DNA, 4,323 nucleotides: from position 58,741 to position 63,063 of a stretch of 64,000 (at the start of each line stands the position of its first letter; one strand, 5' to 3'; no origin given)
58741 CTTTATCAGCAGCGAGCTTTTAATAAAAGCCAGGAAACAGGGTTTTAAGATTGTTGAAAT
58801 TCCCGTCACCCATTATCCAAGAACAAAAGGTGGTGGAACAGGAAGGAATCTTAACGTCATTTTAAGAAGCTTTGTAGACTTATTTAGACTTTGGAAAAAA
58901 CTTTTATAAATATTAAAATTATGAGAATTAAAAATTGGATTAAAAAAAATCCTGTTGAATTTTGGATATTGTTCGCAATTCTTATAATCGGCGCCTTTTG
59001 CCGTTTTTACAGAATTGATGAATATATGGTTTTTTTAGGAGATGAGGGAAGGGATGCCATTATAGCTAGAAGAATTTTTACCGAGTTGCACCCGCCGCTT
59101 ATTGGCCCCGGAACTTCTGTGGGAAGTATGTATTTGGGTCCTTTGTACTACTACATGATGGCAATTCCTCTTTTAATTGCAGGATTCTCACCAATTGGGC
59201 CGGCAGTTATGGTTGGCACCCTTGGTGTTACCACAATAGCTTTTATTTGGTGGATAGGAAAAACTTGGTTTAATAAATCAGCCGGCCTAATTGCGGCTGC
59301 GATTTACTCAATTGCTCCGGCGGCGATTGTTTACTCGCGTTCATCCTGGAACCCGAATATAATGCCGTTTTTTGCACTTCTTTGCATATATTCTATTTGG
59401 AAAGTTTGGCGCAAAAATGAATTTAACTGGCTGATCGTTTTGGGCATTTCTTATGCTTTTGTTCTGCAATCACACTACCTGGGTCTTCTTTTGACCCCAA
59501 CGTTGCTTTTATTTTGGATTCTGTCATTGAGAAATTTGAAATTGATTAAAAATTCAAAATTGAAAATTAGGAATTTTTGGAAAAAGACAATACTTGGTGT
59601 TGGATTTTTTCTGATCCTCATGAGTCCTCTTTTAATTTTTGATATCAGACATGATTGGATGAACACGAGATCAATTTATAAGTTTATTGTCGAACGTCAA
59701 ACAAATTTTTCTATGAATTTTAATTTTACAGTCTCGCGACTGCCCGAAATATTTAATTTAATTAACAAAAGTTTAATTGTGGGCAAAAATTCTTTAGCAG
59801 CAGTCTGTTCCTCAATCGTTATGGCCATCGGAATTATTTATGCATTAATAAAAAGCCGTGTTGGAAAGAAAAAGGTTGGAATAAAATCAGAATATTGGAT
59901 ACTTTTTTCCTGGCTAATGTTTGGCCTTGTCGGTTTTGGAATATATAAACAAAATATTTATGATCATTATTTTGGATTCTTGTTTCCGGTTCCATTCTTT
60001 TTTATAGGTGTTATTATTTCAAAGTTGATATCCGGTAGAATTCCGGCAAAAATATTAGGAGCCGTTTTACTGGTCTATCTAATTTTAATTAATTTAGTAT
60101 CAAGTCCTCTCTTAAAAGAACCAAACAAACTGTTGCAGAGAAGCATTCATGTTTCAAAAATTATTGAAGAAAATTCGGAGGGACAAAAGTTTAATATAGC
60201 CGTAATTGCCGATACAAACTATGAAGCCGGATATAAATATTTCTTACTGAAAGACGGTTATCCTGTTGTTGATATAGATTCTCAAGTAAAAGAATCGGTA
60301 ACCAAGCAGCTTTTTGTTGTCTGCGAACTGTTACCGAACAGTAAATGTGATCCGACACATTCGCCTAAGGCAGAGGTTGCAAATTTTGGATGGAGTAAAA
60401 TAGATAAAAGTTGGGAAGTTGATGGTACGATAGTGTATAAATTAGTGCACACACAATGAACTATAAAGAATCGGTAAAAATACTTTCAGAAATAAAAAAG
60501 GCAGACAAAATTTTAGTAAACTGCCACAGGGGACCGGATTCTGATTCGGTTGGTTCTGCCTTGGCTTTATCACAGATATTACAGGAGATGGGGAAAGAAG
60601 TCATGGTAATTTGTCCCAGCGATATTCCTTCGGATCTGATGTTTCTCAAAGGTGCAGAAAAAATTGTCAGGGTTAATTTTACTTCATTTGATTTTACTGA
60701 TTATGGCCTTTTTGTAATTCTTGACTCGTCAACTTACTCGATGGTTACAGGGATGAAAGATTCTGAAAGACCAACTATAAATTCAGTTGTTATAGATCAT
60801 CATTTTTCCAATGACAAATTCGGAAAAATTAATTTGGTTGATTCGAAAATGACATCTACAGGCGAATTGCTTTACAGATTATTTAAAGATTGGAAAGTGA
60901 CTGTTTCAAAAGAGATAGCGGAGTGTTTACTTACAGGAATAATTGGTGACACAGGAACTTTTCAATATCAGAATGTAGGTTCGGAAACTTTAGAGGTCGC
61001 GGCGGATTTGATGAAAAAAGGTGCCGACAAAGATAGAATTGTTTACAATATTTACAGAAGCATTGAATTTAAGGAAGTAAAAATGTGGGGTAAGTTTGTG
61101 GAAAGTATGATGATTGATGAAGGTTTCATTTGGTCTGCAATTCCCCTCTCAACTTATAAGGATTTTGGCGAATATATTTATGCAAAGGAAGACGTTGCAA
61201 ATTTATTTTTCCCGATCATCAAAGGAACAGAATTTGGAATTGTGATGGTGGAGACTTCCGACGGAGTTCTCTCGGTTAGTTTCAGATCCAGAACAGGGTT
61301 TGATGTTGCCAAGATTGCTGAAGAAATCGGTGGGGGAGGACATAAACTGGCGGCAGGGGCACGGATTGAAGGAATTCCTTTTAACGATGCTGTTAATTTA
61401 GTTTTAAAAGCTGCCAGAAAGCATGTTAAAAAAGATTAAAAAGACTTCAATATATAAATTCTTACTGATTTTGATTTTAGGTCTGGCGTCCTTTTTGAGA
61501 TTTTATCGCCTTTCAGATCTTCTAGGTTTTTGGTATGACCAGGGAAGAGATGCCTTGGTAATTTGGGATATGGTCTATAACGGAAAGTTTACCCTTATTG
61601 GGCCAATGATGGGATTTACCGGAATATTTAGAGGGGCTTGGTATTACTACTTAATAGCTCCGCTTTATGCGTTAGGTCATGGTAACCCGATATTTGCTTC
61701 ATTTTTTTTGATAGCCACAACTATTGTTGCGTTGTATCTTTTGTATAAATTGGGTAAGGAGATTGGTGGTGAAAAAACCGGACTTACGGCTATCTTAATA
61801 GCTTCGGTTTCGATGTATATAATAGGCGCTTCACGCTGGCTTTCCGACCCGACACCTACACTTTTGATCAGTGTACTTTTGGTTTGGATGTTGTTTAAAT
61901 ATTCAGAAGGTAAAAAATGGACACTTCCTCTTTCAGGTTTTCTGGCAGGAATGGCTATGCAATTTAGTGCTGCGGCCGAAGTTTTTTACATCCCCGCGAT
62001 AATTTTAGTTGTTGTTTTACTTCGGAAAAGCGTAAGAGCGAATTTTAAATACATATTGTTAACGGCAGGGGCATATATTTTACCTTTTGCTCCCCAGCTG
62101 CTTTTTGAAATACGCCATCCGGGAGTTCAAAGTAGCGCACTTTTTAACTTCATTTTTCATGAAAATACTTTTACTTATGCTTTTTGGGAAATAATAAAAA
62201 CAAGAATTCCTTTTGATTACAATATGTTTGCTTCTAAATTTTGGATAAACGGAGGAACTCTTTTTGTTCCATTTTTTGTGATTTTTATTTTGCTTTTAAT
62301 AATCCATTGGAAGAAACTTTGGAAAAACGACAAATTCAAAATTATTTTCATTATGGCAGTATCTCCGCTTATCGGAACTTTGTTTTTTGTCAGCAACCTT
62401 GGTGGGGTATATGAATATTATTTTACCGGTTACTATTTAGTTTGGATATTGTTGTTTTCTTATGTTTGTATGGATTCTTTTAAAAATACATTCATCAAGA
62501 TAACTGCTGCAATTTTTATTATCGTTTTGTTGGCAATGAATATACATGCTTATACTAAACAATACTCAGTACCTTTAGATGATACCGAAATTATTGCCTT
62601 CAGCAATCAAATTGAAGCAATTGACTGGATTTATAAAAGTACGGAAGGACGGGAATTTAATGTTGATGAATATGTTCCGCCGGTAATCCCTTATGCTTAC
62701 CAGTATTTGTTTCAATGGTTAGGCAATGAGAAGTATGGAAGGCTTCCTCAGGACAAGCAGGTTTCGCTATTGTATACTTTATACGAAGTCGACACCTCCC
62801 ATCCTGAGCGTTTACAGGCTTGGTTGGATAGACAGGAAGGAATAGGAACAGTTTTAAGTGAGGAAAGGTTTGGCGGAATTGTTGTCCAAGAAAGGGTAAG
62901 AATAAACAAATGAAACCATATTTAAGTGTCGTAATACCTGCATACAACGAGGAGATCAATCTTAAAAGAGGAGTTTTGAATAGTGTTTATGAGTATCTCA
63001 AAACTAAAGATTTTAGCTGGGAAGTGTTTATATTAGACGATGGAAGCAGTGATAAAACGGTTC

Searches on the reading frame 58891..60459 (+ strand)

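Call 23: search_protein_families(library=pfam, proteins=[window:58891-60459:+], max_evalue=0.00001)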
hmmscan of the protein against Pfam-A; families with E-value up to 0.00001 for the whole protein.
window:58891-60459:+ (522 aa): 1 family
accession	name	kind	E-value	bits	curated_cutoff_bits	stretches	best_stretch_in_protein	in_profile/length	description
PF13231.12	PMT_2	-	6.8e-12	46.3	26.1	1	84-249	4-159/160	Dolichyl-phosphate-mannose-protein mannosyltransferase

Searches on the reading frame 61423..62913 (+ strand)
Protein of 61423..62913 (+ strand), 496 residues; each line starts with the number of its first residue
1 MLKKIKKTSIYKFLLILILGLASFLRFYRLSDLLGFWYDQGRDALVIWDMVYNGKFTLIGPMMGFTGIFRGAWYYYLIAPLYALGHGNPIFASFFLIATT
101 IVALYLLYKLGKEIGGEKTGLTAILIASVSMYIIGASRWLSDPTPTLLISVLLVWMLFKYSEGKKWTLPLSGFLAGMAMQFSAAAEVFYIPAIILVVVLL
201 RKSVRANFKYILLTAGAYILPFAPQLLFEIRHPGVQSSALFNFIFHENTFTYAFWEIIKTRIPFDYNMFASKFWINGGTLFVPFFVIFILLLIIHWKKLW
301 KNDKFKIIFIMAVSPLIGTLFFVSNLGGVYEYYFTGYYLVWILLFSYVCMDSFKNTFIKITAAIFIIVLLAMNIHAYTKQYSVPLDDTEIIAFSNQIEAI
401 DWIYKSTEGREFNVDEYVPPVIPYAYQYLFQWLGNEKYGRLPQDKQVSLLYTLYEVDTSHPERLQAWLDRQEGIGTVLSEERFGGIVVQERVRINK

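Call 23: search_protein_families(library=pfam, proteins=[window:61423-62913:+], max_evalue=0.00001)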
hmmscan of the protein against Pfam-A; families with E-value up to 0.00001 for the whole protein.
window:61423-62913:+ (496 aa): 1 family
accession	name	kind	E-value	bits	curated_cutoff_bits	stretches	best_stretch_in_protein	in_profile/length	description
PF13231.12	PMT_2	-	3.9e-10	40.6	26.1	1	75-224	7-156/160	Dolichyl-phosphate-mannose-protein mannosyltransferase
